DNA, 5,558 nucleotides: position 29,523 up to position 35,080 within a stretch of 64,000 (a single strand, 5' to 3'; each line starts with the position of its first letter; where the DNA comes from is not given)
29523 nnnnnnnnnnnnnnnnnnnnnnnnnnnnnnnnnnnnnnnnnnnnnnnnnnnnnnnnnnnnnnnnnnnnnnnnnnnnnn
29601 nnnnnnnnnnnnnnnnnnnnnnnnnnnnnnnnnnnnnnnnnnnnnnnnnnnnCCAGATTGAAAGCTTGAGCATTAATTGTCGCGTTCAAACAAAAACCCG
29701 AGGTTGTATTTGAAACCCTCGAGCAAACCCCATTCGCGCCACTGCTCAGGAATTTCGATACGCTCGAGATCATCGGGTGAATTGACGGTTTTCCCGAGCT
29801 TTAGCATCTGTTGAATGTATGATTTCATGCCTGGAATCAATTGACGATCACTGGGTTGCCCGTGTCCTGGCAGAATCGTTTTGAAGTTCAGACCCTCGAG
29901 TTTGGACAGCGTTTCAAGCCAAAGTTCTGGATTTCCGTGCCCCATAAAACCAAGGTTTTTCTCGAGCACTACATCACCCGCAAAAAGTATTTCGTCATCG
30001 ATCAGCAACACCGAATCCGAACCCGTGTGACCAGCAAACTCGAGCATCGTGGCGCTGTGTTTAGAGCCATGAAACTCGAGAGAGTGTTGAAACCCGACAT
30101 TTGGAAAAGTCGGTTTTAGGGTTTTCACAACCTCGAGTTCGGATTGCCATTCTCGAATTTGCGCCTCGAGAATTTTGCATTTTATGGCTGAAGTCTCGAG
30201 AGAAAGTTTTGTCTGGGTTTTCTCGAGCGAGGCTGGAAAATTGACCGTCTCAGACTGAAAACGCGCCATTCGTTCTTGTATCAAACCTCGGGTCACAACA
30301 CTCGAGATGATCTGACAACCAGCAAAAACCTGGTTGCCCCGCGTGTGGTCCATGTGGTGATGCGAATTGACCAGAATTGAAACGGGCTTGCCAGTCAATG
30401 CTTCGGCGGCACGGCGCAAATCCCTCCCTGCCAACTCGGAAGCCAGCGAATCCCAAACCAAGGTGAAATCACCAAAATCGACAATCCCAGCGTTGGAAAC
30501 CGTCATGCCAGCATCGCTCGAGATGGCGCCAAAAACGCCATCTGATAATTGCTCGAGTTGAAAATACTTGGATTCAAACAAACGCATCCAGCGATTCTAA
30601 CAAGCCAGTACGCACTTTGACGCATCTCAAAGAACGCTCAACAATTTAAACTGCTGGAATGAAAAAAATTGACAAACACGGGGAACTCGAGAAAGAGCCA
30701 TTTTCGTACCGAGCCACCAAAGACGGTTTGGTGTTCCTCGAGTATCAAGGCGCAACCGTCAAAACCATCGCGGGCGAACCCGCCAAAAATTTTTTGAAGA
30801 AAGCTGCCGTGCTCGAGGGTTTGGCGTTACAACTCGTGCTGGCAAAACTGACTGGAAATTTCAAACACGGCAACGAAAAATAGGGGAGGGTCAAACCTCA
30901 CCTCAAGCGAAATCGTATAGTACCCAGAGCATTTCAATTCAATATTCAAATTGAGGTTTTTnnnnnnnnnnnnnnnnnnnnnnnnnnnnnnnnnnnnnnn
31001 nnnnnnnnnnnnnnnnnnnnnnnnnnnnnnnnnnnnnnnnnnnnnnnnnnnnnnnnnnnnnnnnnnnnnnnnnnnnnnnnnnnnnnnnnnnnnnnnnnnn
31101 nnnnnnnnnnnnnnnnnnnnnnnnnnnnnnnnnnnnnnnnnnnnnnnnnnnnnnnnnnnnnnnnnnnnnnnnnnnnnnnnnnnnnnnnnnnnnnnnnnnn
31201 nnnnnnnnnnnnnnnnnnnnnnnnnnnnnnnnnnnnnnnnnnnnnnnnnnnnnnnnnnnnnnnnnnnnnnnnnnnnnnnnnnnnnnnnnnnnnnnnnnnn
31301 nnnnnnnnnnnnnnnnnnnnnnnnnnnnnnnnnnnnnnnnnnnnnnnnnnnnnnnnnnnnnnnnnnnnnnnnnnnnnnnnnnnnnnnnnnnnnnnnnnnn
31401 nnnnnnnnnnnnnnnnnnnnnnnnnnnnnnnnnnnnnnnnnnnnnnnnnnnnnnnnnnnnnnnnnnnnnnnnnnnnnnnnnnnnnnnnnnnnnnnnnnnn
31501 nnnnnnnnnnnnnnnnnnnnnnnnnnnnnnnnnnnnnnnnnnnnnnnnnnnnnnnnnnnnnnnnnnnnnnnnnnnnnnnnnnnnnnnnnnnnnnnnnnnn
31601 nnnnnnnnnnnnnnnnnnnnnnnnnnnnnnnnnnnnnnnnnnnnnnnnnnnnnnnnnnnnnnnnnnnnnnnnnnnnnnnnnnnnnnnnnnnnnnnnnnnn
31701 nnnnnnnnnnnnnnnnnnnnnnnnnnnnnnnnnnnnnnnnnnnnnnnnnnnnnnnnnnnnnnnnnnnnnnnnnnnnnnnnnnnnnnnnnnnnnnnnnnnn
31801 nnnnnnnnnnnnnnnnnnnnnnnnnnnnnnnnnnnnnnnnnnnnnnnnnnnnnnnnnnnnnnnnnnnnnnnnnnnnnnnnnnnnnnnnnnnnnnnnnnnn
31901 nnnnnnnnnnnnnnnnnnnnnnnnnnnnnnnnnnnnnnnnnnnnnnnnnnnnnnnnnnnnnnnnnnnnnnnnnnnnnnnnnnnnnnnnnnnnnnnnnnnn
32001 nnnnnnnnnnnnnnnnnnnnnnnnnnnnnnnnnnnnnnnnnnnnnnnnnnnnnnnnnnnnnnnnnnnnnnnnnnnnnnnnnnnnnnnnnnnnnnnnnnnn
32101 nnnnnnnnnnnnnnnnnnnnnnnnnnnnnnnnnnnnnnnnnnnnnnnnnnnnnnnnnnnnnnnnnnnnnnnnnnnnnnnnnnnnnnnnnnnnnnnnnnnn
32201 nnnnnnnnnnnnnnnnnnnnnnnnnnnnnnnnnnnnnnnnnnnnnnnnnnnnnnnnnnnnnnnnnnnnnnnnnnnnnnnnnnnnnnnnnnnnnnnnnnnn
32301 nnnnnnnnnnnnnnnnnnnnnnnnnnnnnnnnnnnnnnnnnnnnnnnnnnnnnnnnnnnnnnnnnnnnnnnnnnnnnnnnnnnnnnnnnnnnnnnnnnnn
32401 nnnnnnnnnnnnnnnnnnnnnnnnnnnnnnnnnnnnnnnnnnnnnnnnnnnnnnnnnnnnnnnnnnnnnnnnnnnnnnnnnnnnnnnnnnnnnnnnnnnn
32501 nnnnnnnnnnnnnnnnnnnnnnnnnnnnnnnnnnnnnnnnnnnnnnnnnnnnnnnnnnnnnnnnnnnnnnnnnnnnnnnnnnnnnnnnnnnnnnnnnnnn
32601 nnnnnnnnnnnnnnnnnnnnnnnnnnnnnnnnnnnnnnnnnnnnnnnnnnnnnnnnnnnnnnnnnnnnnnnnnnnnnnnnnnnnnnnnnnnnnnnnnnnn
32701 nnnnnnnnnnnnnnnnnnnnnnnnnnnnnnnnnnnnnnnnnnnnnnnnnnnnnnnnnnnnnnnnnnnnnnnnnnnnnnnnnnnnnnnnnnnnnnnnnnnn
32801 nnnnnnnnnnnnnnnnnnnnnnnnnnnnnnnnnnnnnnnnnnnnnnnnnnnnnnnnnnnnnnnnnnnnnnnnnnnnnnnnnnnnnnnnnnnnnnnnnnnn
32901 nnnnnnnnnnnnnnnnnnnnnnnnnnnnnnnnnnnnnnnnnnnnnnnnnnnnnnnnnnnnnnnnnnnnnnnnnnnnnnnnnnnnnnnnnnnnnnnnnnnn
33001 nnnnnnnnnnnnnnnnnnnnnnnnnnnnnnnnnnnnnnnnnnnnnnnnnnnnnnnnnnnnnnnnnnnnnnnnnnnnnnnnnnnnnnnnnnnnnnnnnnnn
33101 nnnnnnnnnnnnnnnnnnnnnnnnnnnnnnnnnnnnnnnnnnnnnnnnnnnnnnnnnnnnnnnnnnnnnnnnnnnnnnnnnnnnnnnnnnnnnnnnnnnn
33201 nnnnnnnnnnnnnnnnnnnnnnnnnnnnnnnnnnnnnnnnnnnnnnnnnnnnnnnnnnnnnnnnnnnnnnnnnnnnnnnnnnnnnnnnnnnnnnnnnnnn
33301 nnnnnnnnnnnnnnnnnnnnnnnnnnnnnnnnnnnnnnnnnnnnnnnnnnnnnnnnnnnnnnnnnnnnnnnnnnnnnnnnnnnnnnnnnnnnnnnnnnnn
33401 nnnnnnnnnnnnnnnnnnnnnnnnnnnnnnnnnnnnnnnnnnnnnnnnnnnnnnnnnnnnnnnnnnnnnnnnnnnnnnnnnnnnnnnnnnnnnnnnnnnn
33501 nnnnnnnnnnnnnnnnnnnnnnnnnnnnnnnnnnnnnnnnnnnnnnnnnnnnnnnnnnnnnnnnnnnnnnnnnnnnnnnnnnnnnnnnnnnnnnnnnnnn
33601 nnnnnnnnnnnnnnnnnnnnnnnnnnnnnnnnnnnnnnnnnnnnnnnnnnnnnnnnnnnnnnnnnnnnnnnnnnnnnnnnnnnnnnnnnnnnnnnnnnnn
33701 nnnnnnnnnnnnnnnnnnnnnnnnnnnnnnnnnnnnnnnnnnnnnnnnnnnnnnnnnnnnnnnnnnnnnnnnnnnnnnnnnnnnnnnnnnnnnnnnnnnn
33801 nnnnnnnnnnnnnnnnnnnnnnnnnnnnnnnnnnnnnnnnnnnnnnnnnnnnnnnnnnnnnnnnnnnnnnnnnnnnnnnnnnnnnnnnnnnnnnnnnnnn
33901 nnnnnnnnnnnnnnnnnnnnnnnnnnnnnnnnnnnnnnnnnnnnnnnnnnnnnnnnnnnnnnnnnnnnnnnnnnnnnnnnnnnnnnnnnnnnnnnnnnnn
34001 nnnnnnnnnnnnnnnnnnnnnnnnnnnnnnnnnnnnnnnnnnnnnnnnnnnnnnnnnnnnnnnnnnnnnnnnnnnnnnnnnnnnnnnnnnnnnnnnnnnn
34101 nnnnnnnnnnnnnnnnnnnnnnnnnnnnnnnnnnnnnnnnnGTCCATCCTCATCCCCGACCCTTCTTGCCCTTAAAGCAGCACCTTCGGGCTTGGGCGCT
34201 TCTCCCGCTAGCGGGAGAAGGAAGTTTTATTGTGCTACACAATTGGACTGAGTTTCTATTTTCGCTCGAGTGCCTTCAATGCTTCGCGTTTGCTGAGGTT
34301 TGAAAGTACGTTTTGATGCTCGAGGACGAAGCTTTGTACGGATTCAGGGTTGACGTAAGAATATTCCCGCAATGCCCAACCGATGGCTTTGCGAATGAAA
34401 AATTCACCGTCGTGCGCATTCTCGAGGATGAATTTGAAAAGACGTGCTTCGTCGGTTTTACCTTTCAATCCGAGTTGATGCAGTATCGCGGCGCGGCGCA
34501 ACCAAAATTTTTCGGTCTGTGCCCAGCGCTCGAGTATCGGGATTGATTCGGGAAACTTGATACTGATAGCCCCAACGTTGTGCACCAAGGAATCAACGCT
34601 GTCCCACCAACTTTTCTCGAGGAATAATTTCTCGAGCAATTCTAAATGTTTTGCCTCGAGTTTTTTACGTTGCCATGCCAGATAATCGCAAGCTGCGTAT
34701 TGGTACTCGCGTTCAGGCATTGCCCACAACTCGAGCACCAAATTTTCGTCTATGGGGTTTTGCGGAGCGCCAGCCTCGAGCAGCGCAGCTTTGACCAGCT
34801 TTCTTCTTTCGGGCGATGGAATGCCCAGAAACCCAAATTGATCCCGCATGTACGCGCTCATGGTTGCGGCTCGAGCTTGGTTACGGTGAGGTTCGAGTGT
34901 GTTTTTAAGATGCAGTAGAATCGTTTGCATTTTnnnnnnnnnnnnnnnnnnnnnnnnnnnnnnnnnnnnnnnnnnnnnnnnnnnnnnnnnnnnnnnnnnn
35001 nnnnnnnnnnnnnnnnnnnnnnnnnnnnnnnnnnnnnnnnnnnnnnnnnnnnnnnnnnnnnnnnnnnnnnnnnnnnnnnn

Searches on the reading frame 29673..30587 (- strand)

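Call 78: search_protein_families(library=pfam, proteins=[window:29673-30587:-], max_evalue=0.00001)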
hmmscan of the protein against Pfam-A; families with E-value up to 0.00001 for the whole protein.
window:29673-30587:- (304 aa): 1 family
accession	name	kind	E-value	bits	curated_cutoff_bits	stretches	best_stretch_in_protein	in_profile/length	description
PF00753.33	Lactamase_B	-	8.5e-15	55.6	22.7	1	29-242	4-196/196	Metallo-beta-lactamase superfamily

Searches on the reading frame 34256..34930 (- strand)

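Call 79: search_protein_families(library=pfam, proteins=[window:34256-34930:-], max_evalue=0.00001)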
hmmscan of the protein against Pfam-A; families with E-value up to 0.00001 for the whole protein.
window:34256-34930:- (224 aa): 1 family
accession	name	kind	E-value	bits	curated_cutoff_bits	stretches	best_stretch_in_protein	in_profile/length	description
PF08713.17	DNA_alkylation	-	7.2e-65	219.1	21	1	9-221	2-213/213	DNA alkylation repair enzyme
